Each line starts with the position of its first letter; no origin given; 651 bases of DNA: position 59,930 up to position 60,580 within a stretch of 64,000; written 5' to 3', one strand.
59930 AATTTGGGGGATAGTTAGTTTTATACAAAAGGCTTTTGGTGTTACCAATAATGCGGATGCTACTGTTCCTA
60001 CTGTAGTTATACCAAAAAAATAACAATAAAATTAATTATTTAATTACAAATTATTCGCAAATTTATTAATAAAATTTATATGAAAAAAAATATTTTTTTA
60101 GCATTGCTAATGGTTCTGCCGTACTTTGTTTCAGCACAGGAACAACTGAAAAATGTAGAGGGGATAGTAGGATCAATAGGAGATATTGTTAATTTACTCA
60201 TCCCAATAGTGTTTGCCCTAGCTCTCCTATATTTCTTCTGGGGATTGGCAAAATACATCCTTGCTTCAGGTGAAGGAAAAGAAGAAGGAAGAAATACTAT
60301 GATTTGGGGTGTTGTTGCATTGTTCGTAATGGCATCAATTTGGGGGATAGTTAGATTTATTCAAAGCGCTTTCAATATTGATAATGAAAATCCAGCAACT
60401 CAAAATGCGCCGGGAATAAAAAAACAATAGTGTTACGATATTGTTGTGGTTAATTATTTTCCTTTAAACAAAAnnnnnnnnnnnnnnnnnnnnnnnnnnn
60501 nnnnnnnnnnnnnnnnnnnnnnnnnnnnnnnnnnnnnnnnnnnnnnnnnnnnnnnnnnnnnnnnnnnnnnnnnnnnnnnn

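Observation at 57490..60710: Seven tandem TrbC/VirB2-like pilin paralogs with evidence of recent gene conversion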

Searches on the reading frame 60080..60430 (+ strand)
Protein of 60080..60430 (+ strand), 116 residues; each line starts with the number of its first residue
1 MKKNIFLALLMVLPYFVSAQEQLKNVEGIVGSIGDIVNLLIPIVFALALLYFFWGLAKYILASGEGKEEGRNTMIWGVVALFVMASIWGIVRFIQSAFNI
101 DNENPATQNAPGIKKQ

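Call 3: search_protein_families(library=pfam, proteins=[window:60080-60430:+], max_evalue=1)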
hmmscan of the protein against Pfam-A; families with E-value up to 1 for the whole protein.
window:60080-60430:+ (116 aa): 8 families
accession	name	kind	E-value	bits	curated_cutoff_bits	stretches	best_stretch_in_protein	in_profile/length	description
PF18895.5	T4SS_pilin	-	1.5e-10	41.5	26.6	1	26-94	2-71/71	Type IV secretion system pilin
PF07947.19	YhhN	-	0.0092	16.1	25.6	1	10-95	13-99/182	YhhN family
PF00520.37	Ion_trans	-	0.014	15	25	1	13-90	102-190/241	Ion transport protein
PF14965.11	BRI3BP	-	0.016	15.2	27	1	38-90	94-149/179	Negative regulator of p53/TP53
PF08733.15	PalH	-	0.019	14.5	34.1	1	25-97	210-273/332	PalH/RIM21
PF11364.13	DUF3165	-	0.056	14.2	25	1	6-47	5-46/81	Protein of unknown function (DUF3165)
PF11902.13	DUF3422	-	0.17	11.5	25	1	47-96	366-416/418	Protein of unknown function (DUF3422)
PF12725.13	DUF3810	-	0.24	11.2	28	1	32-94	23-85/311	Protein of unknown function (DUF3810)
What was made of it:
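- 60080..60430 (+): Pilin paralog 6 (116 aa; class B; signal peptide). PF18895 E=1.5e-10, 41.5 bits (call 3).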

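Call 4: search_protein_families(library=ncbifam, proteins=[window:60080-60430:+], max_evalue=1)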
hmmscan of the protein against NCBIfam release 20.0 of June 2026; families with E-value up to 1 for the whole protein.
window:60080-60430:+ (116 aa): 3 families
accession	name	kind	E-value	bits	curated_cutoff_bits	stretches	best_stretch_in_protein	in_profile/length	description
NF045849.1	ICE_MMCAP2_0565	equivalog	0.0027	17.3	40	1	27-95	7-77/80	Mbov_0395 family pilin-like conjugal transfer protein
NF045610.1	acin_4_helix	equivalog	0.0028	17.7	50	1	1-58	1-58/131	putative four-helix membrane protein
NF009950.0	PRK13414.1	equivalog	0.091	12.4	306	1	13-78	39-104/209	flagellar biosynthesis protein FliZ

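Call 11: find_encoding_contigs(protein=window:60080-60430:+, flank=10000, max_places=6)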
Protein window:60080-60430:+ (116 aa): no gene with exactly this product is on record in the collection.

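Call 15: find_homologous_proteins(query=window:60080-60427:+, max_evalue=0.001)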
Query window:60080-60427:+ (116 aa): 370 proteins with E <= 0.001 among 418 candidates; the best 120 are listed.
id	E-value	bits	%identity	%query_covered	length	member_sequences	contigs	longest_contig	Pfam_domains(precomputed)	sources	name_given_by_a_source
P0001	1.9e-68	246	100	100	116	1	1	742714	PF18895.6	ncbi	-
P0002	5.0e-43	164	70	97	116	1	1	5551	PF18895.6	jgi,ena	-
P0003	6.7e-38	147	66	100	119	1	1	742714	PF18895.6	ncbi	-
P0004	1.5e-34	136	68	78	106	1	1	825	PF18895.6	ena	-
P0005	1.5e-33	133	62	100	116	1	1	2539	PF18895.6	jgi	-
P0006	3.5e-32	129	57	97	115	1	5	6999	PF18895.6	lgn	-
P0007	3.6e-32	129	63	88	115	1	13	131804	PF18895.6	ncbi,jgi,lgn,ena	ncbi:MAG TPA: hypothetical protein VJH67_00800 [Candidatus Paceibacterota bacterium]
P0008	4.6e-32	128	59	95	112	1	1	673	PF18895.6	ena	-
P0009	5.7e-32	128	58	91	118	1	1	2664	PF18895.6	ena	-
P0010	1.2e-31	127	60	84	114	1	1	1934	PF18895.6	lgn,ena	-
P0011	1.6e-31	127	63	90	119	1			PF18895.6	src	-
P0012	1.3e-30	124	59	92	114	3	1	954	PF18895.6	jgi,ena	-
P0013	1.7e-30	123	56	97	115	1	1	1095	PF18895.6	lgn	-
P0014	2.4e-30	123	57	91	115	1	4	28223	PF18895.6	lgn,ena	-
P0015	3.6e-30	122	61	87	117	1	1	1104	PF18895.6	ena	-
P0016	6.0e-30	122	58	98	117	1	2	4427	PF18895.6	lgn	-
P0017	1.0e-29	121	55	91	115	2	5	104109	PF18895.6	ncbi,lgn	-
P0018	1.1e-29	121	59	87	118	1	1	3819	PF18895.6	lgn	-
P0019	1.1e-29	121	56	95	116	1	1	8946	PF18895.6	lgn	-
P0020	1.2e-29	121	53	91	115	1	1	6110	PF18895.6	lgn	-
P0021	1.5e-29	120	56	89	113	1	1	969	PF18895.6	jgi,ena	-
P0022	2.0e-29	120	58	94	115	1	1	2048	PF18895.6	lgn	-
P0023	2.2e-29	120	59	97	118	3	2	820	PF18895.6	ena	-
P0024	2.5e-29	120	56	93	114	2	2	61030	PF18895.6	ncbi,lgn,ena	ncbi:MAG: hypothetical protein AAB392_03255 [Patescibacteria group bacterium]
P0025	2.9e-29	119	55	89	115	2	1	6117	PF18895.6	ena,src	-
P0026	5.2e-29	119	59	91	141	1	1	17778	PF18895.6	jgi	jgi:hypothetical protein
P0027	6.1e-29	118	54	99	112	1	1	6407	PF18895.6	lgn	-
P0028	6.4e-29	118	56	89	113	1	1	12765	PF18895.6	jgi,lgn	jgi:hypothetical protein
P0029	9.9e-29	118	58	90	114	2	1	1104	PF18895.6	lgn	-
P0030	1.0e-28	118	58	94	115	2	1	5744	PF18895.6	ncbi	-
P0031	1.1e-28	118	55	98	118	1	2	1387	PF18895.6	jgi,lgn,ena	-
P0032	1.3e-28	117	53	97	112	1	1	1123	PF18895.6,PF00520.38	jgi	jgi:hypothetical protein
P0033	1.8e-28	117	53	97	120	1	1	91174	PF18895.6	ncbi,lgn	-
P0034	2.2e-28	117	56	93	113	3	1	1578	PF18895.6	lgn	-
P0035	2.3e-28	116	57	95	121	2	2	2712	PF18895.6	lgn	-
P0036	2.8e-28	116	54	97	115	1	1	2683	PF18895.6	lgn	-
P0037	2.9e-28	116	56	97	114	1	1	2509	PF18895.6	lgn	-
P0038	4.2e-28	116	54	97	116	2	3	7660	PF18895.6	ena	-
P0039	4.2e-28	116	55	99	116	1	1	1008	PF18895.6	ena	-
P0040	5.1e-28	115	56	99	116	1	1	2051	PF18895.6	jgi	jgi:hypothetical protein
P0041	5.1e-28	115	55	89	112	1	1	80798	PF18895.6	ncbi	-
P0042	6.2e-28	115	54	99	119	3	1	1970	PF18895.6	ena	-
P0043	6.4e-28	115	64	76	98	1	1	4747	PF18895.6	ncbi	-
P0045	8.3e-28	115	58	97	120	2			PF18895.6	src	-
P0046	8.4e-28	115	55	96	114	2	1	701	PF18895.6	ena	-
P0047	1.0e-27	114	58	93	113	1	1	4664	PF18895.6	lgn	-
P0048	1.1e-27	114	55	99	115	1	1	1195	PF18895.6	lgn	-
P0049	1.8e-27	114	56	94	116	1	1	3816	PF18895.6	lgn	-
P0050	2.5e-27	113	56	91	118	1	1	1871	PF18895.6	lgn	-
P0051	2.9e-27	113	57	85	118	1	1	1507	PF18895.6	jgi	jgi:hypothetical protein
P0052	2.9e-27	113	55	83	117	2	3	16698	PF18895.6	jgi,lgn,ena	-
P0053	3.4e-27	113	50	99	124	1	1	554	PF18895.6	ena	-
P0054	4.2e-27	112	55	84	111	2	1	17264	PF18895.6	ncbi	-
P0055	4.7e-27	112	55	97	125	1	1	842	PF18895.6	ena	-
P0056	4.8e-27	112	45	96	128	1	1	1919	PF18895.6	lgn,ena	-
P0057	6.0e-27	112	55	97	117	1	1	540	PF18895.6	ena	-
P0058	6.7e-27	112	51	94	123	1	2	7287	PF18895.6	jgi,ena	-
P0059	6.7e-27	112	46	97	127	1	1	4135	PF18895.6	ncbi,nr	ncbi:MAG: pilin [Candidatus Pacebacteria bacterium]|nr:pilin [Candidatus Paceibacterota bacterium]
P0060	7.1e-27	112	51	97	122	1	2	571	PF18895.6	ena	-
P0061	7.5e-27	112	54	97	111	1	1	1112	PF18895.6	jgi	jgi:hypothetical protein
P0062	7.7e-27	112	47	98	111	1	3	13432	PF18895.6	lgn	-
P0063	9.3e-27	111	52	97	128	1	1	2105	PF18895.6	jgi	jgi:hypothetical protein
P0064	1.4e-26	111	51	96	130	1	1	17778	PF18895.6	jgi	jgi:hypothetical protein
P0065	1.6e-26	111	53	89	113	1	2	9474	PF18895.6,PF00520.38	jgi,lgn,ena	-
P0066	1.8e-26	110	57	77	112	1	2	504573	PF18895.6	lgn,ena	-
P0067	2.1e-26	110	54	97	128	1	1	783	PF18895.6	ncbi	-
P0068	2.5e-26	110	56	93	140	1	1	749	PF18895.6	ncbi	-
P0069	2.6e-26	110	51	99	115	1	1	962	PF18895.6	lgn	-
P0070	2.6e-26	110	52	94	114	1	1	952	PF18895.6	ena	-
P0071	2.7e-26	110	55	94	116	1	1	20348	PF18895.6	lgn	-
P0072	3.1e-26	110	52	94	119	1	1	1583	PF18895.6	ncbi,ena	ncbi:MAG: hypothetical protein AAB863_03950 [Patescibacteria group bacterium]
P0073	3.3e-26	110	52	96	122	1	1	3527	PF18895.6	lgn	-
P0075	4.9e-26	109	50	100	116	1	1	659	PF18895.6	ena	-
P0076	6.7e-26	109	54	89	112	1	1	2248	PF18895.6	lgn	-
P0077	7.0e-26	108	53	99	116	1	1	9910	PF18895.6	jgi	jgi:hypothetical protein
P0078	8.2e-26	108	71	64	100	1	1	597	PF18895.6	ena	-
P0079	8.8e-26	108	56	88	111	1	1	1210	PF18895.6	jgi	jgi:tellurite resistance protein TehA-like permease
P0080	9.1e-26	108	54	84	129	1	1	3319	PF18895.6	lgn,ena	-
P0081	1.0e-25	108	55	89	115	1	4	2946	PF18895.6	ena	-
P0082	1.3e-25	108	56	93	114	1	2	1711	PF18895.6,PF00520.38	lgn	-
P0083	1.4e-25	107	51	99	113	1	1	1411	PF18895.6,PF00520.38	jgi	jgi:hypothetical protein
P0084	1.6e-25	107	50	99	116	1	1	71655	PF18895.6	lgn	-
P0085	1.7e-25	107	56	92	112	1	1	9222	PF18895.6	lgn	-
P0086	1.7e-25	107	55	92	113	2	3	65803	PF18895.6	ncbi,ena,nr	ncbi:MAG: hypothetical protein KAR00_02975 [Candidatus Pacebacteria bacterium]|nr:hypothetical prote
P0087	2.1e-25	107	54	86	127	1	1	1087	PF18895.6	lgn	-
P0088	2.3e-25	107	49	94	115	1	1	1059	PF18895.6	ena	-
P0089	2.5e-25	107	53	83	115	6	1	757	PF18895.6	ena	-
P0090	2.6e-25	107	52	89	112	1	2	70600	PF18895.6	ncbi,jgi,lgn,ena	ncbi:MAG: hypothetical protein WC657_03335 [Candidatus Paceibacterota bacterium]|jgi:hypothetical pr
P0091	3.1e-25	106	57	88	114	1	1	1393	PF18895.6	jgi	jgi:hypothetical protein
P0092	3.5e-25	106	51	91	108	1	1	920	PF18895.6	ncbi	-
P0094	4.0e-25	106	55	97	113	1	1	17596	PF18895.6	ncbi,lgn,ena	-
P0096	4.4e-25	106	58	78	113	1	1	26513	PF18895.6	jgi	jgi:uncharacterized membrane protein YjfL (UPF0719 family)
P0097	4.4e-25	106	56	88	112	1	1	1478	PF18895.6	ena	-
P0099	4.8e-25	106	57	90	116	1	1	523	PF18895.6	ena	-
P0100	4.8e-25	106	50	89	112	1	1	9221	PF18895.6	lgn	-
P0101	5.8e-25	106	55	84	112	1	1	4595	PF18895.6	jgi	jgi:hypothetical protein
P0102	6.6e-25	105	52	79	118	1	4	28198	PF18895.6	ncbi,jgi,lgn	-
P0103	7.3e-25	105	50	94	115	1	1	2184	PF18895.6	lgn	-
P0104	7.5e-25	105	50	97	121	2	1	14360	PF18895.6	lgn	-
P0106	9.4e-25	105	46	97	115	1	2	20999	PF18895.6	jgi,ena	-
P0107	9.4e-25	105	56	77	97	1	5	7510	PF18895.6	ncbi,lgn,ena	-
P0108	9.7e-25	105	47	97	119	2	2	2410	PF18895.6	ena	-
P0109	1.0e-24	105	53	87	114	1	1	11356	PF18895.6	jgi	-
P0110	1.1e-24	105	50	96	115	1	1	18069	PF18895.6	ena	-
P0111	1.1e-24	105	50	96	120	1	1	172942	PF18895.6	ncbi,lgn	-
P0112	1.2e-24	105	62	66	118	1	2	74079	PF18895.6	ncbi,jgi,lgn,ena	-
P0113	1.2e-24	105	53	83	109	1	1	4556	PF18895.6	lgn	-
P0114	1.2e-24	104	50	99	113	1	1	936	PF18895.6,PF00520.38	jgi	jgi:hypothetical protein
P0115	1.6e-24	104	51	98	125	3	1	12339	PF18895.6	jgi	-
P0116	1.7e-24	104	56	85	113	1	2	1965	PF18895.6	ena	-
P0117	1.8e-24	104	55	88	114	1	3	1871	PF18895.6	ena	-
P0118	1.9e-24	104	53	85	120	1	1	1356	PF18895.6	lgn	-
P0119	1.9e-24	104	52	100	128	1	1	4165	PF18895.6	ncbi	-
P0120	2.0e-24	104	50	93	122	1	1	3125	PF18895.6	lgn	-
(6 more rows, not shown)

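Call 18: list_cluster_members(proteins=[P0001, P0003])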
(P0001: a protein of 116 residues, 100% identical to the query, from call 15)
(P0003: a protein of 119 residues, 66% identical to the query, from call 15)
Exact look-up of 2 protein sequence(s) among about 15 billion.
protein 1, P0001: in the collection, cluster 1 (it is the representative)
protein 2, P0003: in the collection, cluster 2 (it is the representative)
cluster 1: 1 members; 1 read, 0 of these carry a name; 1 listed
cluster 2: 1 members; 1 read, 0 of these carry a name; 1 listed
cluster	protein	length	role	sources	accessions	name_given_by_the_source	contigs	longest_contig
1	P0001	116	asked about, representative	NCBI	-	-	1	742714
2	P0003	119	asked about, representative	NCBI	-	-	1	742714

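Call 19: find_encoding_contigs(protein=P0001, flank=10000, max_places=4)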
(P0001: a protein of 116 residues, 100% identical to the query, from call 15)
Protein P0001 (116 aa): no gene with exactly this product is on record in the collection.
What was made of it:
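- Tried and rejected: Exact-protein contig look-ups for paralog 6 (calls 11, 19) returned nothing, so neither the source genome nor its T4SS genes could be read.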

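Call 20: find_encoding_contigs(protein=P0007, flank=10000, max_places=4)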
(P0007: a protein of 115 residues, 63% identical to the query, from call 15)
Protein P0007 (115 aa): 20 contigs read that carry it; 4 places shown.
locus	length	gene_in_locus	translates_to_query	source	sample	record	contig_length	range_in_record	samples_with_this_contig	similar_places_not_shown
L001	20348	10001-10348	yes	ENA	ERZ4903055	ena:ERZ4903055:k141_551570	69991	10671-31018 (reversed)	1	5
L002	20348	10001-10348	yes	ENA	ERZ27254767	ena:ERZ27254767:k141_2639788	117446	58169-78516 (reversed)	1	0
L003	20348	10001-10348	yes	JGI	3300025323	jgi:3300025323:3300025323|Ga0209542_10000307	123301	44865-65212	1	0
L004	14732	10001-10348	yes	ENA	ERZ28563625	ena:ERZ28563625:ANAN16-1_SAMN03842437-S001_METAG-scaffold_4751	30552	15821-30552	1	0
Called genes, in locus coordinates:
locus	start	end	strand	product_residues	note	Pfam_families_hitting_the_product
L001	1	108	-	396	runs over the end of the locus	PF03129:HGTP_anticodon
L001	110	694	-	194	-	PF10502:Peptidase_S26, PF00717:Peptidase_S24 (weak)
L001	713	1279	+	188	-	PF01195:Pept_tRNA_hydro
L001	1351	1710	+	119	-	PF04480:DUF559, PF18741:MTES_1575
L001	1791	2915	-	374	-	PF21543:CvfB_2nd (faint), PF21710:Spt6_S1 (faint), PF23459:S1_RRP5 (faint), PF00575:S1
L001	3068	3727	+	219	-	PF13483:Lactamase_B_3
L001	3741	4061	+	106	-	-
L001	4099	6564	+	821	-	PF00521:DNA_topoisoIV, PF03989:DNA_gyraseA_C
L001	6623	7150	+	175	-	PF01135:PCMT, PF01209:Ubie_methyltran, PF13489:Methyltransf_23, PF06325:PrmA, PF13847:Methyltransf_31, PF08241:Methyltransf_11, PF08242:Methyltransf_12, PF13649:Methyltransf_25, +3 more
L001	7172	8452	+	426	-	PF01547:SBP_bac_1, PF13416:SBP_bac_8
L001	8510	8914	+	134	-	PF18895:T4SS_pilin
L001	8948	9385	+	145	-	PF18895:T4SS_pilin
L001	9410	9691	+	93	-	PF18895:T4SS_pilin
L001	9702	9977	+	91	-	PF18895:T4SS_pilin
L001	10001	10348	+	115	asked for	PF18895:T4SS_pilin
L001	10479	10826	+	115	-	PF18895:T4SS_pilin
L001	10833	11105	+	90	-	PF18895:T4SS_pilin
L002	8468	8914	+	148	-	PF18895:T4SS_pilin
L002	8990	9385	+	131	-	PF18895:T4SS_pilin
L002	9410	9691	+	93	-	PF18895:T4SS_pilin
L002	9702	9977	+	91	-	PF18895:T4SS_pilin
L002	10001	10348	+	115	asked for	PF18895:T4SS_pilin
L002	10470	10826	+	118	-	PF18895:T4SS_pilin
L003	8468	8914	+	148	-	PF18895:T4SS_pilin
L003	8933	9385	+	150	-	PF18895:T4SS_pilin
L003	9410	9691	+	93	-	PF18895:T4SS_pilin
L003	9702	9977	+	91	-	PF18895:T4SS_pilin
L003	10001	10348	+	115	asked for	PF18895:T4SS_pilin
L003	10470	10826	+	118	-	PF18895:T4SS_pilin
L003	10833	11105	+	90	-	PF18895:T4SS_pilin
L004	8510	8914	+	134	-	PF18895:T4SS_pilin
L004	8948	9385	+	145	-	PF18895:T4SS_pilin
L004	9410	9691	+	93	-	PF18895:T4SS_pilin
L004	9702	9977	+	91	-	PF18895:T4SS_pilin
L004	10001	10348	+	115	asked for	PF18895:T4SS_pilin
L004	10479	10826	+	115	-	PF18895:T4SS_pilin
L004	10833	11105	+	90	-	PF18895:T4SS_pilin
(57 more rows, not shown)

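Call 23: find_related_loci(query=A3, collection=genome_contigs, flank=10000)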
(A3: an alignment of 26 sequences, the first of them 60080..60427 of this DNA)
Query A3 (116 aa) in genome_contigs; peptide patterns used: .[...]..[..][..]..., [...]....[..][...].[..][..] (x = any residue, [..] = any of these).
480 stretches matched a pattern; 347 encode a relative of the query (tblastn E <= 1e-3); the best 80 are kept; 80 distinct loci.
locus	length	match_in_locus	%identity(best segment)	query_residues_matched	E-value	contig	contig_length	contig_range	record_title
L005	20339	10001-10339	54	3-114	8e-35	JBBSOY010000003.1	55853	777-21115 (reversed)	MAG: Candidatus Paceibacteria bacterium isolate LS6_sbin.42 LS6_sbin.42_K_977240_L_55853_cov_9.0135, whole genome shotgu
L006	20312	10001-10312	55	1-105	2e-34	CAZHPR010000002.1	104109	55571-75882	MAG TPA_asm: uncultured Candidatus Saccharibacteria bacterium isolate SRP300315_co1_17 genome assembly, contig: NODE_94_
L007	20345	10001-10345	53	1-113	8e-34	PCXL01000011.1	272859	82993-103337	MAG: Candidatus Zambryskibacteria bacterium CG10_big_fil_rev_8_21_14_0_10_42_12 CG10_8_21_14_0.10_scaffold_20_c, whole g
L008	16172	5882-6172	58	10-108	2e-33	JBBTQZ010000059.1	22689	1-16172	MAG: Patescibacteria group bacterium isolate H41-bin075_1 H41_bin075_1_000000000059, whole genome shotgun sequence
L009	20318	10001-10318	53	1-112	5e-33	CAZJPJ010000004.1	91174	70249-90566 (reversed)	MAG TPA_asm: uncultured Candidatus Saccharibacteria bacterium isolate SRP329715_co1_163 genome assembly, contig: NODE_25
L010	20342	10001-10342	51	1-113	5e-32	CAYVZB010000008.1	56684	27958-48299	MAG TPA_asm: uncultured Candidatus Saccharibacteria bacterium isolate SRP135725_co1_493 genome assembly, contig: NODE_42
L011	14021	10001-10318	54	1-112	4e-32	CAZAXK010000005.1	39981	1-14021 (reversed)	MAG TPA_asm: uncultured Candidatus Saccharibacteria bacterium isolate SRP286056_co1_285 genome assembly, contig: NODE_10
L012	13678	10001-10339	55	3-113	6e-32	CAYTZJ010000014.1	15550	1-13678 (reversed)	MAG TPA_asm: uncultured Candidatus Saccharibacteria bacterium isolate SRP278252_co2_242 genome assembly, contig: NODE_78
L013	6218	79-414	53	1-115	9e-32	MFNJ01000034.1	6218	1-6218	MAG: Candidatus Levybacteria bacterium RIFCSPHIGHO2_01_FULL_36_15 rifcsphigho2_01_scaffold_37708, whole genome shotgun s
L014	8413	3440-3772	50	1-113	4e-31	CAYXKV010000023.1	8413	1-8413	MAG TPA_asm: uncultured Candidatus Saccharibacteria bacterium isolate binchicken_co274_24 genome assembly, contig: NODE_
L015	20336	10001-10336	51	1-113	9e-31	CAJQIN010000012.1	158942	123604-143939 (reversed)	MAG: Candidatus Pacebacteria bacterium isolate 0.2_20180419_Bin_144_1 genome assembly, contig: c_000000000015, whole gen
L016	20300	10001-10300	56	10-111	8e-31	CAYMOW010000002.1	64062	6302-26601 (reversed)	MAG TPA_asm: uncultured Candidatus Saccharibacteria bacterium isolate SRP329715_co1_140 genome assembly, contig: NODE_50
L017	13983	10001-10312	51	1-106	9e-31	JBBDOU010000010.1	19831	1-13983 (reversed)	MAG: Candidatus Paceibacterota bacterium isolate LejiaB_42_15 Lejia_B_3357_length_19831_cov_8, whole genome shotgun sequ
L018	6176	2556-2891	52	1-113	8e-31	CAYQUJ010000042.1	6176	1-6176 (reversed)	MAG TPA_asm: uncultured Candidatus Saccharibacteria bacterium isolate SRP050083_co1_466 genome assembly, contig: NODE_72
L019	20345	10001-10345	53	1-113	9e-31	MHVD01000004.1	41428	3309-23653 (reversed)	MAG: Candidatus Zambryskibacteria bacterium RIFCSPHIGHO2_01_FULL_43_25 rifcsphigho2_01_scaffold_1396, whole genome shotg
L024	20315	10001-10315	54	1-105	5e-30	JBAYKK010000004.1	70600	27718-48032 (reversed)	MAG: Candidatus Paceibacterota bacterium isolate SO_2016_GW1_78 scaffold00841_OW334_2016, whole genome shotgun sequence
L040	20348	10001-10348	46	1-115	5e-28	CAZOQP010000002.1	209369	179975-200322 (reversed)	MAG TPA_asm: uncultured Candidatus Saccharibacteria bacterium isolate SRP136066_co1_228 genome assembly, contig: NODE_18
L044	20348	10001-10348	48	1-111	5e-28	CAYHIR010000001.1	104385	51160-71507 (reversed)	MAG TPA_asm: uncultured Candidatus Saccharibacteria bacterium isolate ERP119705_co13_437 genome assembly, contig: NODE_2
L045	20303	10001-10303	47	3-104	5e-28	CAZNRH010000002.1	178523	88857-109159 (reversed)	MAG TPA_asm: uncultured Candidatus Saccharibacteria bacterium isolate SRP128015_co3_412 genome assembly, contig: NODE_15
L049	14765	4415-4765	47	1-114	1e-27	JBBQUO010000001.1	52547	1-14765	MAG: Candidatus Paceibacteria bacterium isolate Co_metawrap_1931 Cmw_1931_k141_13056288_length_52547_cov_10.0000, whole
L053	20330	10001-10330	52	8-114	1e-31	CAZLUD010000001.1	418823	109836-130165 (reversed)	MAG TPA_asm: uncultured Candidatus Saccharibacteria bacterium isolate SRP286056_co2_71 genome assembly, contig: NODE_5_l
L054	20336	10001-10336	47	3-114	2e-27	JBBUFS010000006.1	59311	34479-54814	MAG: Patescibacteria group bacterium isolate H43-bin098_1 H43_bin098_1_000000000006, whole genome shotgun sequence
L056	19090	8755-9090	47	3-115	2e-27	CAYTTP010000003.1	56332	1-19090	MAG TPA_asm: uncultured Candidatus Saccharibacteria bacterium isolate SRP302895_co1_265 genome assembly, contig: NODE_98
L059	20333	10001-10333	45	1-109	5e-27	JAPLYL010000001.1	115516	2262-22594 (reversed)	MAG: Candidatus Parcubacteria bacterium isolate LacPavin_0920_WC57_MAG_42_180 LacPavin_0920_WC57_scaffold_215203, whole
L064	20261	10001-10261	53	23-114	1e-26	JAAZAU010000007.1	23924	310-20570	MAG: Parcubacteria group bacterium isolate AS06rmzACSIP_46 246602_AS06, whole genome shotgun sequence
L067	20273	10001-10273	53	25-112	2e-26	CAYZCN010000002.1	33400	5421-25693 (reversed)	MAG TPA_asm: uncultured Candidatus Saccharibacteria bacterium isolate binchicken_co46_16 genome assembly, contig: NODE_2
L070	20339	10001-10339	50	1-111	2e-26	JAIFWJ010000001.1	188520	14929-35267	MAG: Candidatus Parcubacteria bacterium isolate viral-cat_44_14 PAFVLPS_2018_scaffold_157, whole genome shotgun sequence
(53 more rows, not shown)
